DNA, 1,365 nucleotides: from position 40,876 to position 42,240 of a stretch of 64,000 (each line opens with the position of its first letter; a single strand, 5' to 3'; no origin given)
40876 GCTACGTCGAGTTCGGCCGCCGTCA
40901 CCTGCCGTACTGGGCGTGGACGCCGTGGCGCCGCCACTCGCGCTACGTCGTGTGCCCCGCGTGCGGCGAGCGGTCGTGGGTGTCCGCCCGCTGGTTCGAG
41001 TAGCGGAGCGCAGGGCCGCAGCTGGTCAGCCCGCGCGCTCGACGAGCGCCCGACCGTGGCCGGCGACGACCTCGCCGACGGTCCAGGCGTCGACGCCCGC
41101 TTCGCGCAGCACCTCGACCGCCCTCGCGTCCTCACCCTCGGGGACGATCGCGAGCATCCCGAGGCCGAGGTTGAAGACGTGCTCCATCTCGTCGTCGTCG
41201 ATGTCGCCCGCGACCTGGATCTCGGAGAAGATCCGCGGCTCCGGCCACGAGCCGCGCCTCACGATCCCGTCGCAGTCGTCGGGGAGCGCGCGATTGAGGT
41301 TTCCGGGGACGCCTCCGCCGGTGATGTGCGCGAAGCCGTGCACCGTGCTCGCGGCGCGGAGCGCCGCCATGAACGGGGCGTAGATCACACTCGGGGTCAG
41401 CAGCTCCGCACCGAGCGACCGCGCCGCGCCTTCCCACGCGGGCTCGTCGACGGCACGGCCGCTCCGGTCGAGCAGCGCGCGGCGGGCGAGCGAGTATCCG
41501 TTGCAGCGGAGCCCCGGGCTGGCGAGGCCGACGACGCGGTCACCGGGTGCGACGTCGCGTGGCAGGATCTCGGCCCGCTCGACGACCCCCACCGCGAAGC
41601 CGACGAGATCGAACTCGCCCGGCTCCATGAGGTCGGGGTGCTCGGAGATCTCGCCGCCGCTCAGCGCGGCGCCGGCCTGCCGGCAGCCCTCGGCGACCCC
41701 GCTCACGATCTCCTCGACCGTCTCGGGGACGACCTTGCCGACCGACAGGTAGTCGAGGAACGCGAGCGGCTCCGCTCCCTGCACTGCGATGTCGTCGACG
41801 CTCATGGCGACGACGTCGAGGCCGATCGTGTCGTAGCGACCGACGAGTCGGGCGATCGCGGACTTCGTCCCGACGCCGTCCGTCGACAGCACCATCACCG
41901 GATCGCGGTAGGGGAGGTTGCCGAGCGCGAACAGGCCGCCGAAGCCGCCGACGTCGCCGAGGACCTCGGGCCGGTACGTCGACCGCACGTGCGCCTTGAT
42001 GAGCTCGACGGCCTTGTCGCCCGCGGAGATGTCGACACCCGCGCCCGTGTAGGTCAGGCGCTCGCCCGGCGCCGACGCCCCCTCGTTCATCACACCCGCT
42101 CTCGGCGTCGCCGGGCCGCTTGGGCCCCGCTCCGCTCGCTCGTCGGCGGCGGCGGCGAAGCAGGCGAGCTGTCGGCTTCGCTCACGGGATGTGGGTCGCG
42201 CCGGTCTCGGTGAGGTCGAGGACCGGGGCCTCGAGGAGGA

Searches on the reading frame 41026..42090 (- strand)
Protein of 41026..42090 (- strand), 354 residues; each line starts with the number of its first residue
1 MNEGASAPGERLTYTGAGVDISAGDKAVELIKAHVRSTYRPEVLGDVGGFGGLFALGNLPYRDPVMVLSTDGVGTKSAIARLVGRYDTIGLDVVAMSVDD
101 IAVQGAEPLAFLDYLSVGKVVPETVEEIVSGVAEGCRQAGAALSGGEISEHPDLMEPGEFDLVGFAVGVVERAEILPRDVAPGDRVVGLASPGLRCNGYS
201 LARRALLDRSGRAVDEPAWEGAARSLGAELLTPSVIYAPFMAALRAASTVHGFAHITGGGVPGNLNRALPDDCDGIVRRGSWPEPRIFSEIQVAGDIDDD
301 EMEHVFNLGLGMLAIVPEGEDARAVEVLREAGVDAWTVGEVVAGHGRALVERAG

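Call 76: search_protein_families(library=pfam, proteins=[window:41026-42090:-], max_evalue=0.00001)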
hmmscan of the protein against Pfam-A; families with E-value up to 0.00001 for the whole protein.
window:41026-42090:- (354 aa): 2 families
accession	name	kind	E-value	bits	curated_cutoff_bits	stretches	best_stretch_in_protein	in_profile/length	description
PF02769.27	AIRS_C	-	2.1e-25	90.1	23.1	1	182-346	2-150/156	AIR synthase related protein, C-terminal domain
PF00586.29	AIRS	-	7.4e-24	84.8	24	1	65-170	14-112/112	AIR synthase related protein, N-terminal domain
